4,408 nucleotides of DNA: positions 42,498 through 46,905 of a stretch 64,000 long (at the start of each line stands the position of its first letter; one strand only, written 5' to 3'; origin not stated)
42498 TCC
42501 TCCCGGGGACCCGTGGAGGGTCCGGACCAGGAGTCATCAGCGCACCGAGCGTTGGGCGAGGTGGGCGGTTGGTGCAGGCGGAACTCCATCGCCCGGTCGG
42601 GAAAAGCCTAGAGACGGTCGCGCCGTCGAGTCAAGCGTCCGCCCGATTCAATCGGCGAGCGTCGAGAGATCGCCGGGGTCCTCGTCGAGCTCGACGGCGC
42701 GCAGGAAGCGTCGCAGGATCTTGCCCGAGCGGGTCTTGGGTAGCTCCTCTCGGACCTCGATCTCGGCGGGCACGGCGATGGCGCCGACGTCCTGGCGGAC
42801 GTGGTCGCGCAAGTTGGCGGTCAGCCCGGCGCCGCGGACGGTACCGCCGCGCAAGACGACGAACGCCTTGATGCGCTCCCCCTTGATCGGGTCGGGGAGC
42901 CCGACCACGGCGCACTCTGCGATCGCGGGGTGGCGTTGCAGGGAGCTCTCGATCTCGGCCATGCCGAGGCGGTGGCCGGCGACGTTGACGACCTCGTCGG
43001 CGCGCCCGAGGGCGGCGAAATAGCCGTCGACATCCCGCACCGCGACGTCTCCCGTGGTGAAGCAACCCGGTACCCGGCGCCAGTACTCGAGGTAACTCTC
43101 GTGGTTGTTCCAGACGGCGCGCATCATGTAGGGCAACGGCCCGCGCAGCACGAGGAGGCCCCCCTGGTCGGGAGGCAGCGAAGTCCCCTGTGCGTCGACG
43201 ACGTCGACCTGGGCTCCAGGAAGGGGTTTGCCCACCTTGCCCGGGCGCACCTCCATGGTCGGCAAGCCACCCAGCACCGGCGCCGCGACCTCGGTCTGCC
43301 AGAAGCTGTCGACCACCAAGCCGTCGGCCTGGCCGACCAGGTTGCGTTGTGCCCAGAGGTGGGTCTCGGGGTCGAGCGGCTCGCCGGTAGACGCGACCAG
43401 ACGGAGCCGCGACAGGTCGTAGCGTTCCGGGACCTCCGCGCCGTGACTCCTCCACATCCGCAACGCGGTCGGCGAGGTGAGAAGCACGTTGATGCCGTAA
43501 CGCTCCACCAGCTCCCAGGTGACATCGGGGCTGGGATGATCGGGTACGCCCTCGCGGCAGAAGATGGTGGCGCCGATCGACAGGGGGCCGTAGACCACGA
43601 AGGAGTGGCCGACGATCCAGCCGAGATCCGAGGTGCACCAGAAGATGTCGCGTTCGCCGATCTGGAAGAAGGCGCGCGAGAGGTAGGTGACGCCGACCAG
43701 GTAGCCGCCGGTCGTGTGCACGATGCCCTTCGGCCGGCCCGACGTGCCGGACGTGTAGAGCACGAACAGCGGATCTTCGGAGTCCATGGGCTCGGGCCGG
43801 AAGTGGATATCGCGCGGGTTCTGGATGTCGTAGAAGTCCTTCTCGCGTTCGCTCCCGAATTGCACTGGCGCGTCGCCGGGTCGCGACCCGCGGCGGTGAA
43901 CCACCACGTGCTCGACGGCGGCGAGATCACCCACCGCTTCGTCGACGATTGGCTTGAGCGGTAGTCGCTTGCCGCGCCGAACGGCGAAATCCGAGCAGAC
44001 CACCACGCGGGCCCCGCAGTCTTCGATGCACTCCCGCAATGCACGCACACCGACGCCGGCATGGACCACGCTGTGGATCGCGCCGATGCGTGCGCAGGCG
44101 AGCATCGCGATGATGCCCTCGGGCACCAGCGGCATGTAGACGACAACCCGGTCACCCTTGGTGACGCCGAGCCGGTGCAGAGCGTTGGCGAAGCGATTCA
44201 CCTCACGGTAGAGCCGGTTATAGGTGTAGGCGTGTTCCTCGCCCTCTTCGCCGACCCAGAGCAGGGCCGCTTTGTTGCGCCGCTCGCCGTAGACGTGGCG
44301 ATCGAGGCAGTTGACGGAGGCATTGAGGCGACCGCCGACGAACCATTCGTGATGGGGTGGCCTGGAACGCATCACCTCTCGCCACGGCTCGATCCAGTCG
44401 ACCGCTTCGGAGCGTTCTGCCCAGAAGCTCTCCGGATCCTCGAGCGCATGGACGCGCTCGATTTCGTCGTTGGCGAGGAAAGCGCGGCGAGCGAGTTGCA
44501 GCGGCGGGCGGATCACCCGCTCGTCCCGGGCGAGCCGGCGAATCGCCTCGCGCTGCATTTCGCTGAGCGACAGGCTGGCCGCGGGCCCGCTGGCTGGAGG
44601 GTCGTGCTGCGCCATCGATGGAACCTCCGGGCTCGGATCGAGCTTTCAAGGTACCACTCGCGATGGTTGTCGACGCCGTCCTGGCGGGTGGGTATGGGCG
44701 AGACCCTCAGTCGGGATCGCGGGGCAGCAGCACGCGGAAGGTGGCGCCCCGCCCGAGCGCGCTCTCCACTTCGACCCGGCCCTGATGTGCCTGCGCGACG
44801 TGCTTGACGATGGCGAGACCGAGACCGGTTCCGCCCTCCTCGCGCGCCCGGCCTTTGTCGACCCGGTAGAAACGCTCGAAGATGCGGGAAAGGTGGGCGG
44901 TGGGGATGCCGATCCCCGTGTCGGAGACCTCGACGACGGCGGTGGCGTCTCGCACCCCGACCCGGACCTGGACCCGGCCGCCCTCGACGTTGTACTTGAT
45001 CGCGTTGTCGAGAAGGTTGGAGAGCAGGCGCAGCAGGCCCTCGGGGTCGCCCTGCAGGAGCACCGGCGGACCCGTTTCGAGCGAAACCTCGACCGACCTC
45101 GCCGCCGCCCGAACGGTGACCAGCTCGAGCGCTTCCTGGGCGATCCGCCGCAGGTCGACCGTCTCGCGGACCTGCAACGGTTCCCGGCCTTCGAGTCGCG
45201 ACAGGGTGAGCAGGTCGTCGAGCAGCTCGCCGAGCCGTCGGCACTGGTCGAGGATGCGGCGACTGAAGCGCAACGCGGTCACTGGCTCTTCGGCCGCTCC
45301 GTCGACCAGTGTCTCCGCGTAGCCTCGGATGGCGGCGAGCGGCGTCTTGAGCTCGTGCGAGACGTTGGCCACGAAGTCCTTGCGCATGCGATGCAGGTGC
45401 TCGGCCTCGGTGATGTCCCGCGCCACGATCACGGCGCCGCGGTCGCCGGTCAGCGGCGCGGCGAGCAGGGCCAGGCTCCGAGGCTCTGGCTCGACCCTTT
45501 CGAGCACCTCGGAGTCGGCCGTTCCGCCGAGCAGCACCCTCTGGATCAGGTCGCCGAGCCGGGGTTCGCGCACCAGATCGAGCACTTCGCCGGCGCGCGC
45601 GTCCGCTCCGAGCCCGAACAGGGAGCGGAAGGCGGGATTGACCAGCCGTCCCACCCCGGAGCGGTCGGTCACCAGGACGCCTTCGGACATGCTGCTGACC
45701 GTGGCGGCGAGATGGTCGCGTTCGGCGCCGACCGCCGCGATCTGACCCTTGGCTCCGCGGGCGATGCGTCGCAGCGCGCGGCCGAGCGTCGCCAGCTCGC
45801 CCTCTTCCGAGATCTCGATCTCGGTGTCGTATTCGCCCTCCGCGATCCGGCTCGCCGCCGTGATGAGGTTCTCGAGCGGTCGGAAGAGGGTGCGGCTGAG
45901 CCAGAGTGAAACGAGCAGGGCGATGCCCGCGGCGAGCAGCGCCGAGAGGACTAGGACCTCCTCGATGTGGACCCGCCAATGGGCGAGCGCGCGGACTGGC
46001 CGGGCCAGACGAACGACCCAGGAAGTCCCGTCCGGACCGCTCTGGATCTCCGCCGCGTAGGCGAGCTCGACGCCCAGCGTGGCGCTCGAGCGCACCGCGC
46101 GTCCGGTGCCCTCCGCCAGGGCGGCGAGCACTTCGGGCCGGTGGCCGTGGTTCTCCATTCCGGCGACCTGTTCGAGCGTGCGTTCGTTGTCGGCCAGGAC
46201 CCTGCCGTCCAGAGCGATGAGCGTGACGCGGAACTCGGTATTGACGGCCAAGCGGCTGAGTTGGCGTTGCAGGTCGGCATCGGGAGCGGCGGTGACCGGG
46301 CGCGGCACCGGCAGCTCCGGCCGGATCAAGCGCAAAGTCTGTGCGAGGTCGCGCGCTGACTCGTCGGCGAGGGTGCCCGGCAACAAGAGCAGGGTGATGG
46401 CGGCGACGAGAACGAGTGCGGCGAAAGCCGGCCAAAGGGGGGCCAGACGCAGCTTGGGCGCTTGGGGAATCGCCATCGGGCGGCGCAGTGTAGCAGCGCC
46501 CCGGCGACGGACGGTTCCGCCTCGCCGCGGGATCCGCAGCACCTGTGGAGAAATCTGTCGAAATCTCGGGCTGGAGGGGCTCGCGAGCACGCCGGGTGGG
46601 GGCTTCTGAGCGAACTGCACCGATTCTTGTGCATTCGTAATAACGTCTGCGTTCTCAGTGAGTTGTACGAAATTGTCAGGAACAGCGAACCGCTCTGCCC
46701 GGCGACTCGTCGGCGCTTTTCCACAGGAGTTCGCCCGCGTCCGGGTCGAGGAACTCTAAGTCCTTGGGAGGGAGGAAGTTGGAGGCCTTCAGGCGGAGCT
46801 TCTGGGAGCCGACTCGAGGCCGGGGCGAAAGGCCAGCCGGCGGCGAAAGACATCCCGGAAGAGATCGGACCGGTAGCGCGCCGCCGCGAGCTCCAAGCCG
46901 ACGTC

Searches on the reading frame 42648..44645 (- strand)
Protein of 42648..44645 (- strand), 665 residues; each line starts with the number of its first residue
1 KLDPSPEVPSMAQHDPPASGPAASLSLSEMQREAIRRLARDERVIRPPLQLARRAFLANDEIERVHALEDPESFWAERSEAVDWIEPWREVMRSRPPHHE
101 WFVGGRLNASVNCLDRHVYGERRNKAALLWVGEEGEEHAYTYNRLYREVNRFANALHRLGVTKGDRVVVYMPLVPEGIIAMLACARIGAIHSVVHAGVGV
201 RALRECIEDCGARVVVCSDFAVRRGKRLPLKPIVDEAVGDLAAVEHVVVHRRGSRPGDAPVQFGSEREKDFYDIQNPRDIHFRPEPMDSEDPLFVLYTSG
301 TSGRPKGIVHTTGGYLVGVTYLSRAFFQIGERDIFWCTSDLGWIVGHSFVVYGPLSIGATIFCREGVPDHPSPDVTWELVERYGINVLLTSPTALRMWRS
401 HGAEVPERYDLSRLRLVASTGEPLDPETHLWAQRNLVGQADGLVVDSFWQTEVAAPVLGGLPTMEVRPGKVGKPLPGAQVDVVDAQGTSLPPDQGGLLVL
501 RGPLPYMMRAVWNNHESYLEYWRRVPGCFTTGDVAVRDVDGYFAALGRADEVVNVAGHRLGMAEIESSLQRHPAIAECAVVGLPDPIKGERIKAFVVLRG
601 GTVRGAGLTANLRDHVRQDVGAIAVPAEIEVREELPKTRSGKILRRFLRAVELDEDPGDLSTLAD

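Call 53: search_protein_families(library=ncbifam, proteins=[window:42648-44645:-], max_evalue=1e-10)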
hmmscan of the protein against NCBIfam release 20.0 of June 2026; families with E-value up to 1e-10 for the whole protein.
window:42648-44645:- (665 aa): 88 families (the best 25 are shown)
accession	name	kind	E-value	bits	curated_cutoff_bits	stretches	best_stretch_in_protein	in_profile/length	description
NF001208.0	PRK00174.1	subfamily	6.7e-220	731.7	657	1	39-665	6-634/649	acetate--CoA ligase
TIGR02188.1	Ac_CoA_lig_AcsA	equivalog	8e-212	704.9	724.95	1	66-665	13-619/629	acetate--CoA ligase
NF007815.0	PRK10524.1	equivalog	8.1e-168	559.8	955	1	66-665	10-616/629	propionate--CoA ligase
TIGR02316.1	propion_prpE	equivalog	2.5e-156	521.9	827.4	1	67-665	10-615/628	propionate--CoA ligase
NF003313.0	PRK04319.1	equivalog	2e-140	468.8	729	1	99-664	35-573/574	acetate--CoA ligase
NF002937.0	PRK03584.1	subfamily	5.7e-100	335.4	639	1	67-644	45-617/657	acetoacetate--CoA ligase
TIGR01217.1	ac_ac_CoA_syn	equivalog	5.6e-80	269.3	520.9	1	68-645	45-617/652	acetoacetate--CoA ligase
NF047394.1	AcylCoAsynMbcS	equivalog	3.8e-77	260.1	850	1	287-653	167-521/525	acyl-CoA synthetase MbcS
NF004837.0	PRK06187.1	subfamily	1.1e-71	241.7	476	1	116-651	15-521/531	long-chain-fatty-acid--CoA ligase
TIGR02262.1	benz_CoA_lig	subfamily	3.9e-61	207.3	375.25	1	106-649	2-506/508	benzoate-CoA ligase family protein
NF005714.0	PRK07529.1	subfamily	9.5e-56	189.4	632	1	132-653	56-577/640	acyl-CoA synthetase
NF006181.0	PRK08314.1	subfamily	1.4e-54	185.4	705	1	138-653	48-555/563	long-chain-fatty-acid--CoA ligase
NF053567.1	HBDA_AROS1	equivalog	3.2e-54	184.2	1000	1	135-650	35-517/523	3-hydroxybenzoate--CoA ligase HbdA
TIGR03208.1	cyc_hxne_CoA_lg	equivalog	7.1e-51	173.5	792.3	1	132-648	46-536/538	cyclohexanecarboxylate-CoA ligase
NF006182.0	PRK08316.1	subfamily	8.9e-51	172.9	663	1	136-650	33-515/523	fatty acyl-CoA synthetase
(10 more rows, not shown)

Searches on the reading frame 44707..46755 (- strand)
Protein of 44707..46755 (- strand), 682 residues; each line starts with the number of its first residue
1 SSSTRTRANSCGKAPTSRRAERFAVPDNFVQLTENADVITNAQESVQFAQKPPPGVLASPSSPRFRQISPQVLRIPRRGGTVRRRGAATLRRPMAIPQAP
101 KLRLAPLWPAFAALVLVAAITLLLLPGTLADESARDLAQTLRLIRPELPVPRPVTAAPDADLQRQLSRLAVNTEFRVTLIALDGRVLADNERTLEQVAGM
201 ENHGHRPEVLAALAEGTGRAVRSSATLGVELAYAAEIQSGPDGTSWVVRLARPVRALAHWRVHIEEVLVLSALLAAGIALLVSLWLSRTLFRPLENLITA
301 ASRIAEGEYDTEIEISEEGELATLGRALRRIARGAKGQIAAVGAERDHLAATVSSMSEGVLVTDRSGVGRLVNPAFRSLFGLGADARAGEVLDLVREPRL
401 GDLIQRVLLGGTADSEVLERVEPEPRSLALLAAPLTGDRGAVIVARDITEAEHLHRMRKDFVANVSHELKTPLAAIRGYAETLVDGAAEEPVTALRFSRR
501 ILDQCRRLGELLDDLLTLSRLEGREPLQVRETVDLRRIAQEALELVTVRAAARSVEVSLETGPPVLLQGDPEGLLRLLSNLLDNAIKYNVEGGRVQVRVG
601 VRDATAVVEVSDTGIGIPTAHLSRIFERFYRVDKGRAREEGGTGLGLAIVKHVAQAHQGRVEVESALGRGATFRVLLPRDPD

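Call 53: search_protein_families(library=ncbifam, proteins=[window:44707-46755:-], max_evalue=1e-10)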
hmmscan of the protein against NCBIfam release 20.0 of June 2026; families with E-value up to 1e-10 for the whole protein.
window:44707-46755:- (682 aa): 74 families (the best 25 are shown)
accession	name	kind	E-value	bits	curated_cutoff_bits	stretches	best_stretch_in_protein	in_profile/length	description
NF046044.1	PnpS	equivalog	6.6e-106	354.6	400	1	293-678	1-390/390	two-component system histidine kinase PnpS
NF033092.0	HK_WalK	equivalog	2.3e-91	307.2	725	1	159-678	70-593/594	cell wall metabolism sensor histidine kinase WalK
TIGR02966.1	phoR_proteo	equivalog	2.4e-91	306.2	334.2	1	346-676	5-332/333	phosphate regulon sensor histidine kinase PhoR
NF053855.1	HisKinPhoRBctds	equivalog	1.2e-67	228.7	500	1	170-675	71-579/583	two-component system sensor histidine kinase PhoR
NF033093.1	HK_VicK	exception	3e-59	200.9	680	1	278-681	23-437/448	cell wall metabolism sensor histidine kinase VicK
NF041735.1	hist_kin_RppB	equivalog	6.4e-59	199.9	400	1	456-678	214-438/438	two-component system sensor histidine kinase RppB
NF040691.1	MtrAB_MtrB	equivalog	1.2e-57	196.1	450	1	441-681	254-494/507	MtrAB system histidine kinase MtrB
NF008312.0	PRK11100.1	equivalog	3e-55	187.9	356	1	460-679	258-474/477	two-component system sensor histidine kinase CreC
NF008235.0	PRK11006.1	equivalog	4.4e-55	187.3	390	1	390-679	142-423/431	phosphate regulon sensor histidine kinase PhoR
NF012163.2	BaeS_SmeS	equivalog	1.4e-52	179.2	500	1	453-666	235-445/457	sensor histidine kinase efflux regulator BaeS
NF045911.1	TCSHisKinNblS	equivalog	1.7e-49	168.7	1000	1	281-675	196-616/621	two-component system sensor histidine kinase NblS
TIGR01386.1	cztS_silS_copS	subfamily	1.4e-48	166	292.55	1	457-678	240-457/457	heavy metal sensor histidine kinase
NF008468.0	PRK11360.1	equivalog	1.7e-48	165.5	646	1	264-681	194-610/616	two-component system sensor histidine kinase AtoS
NF007837.0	PRK10549.1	equivalog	4.5e-47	160.8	603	1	452-679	234-458/466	envelope stress sensor histidine kinase BaeS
TIGR02956.1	TMAO_torS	equivalog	1e-44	152.9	676.5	1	449-678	455-681/967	TMAO reductase system sensor histidine kinase/response regulator TorS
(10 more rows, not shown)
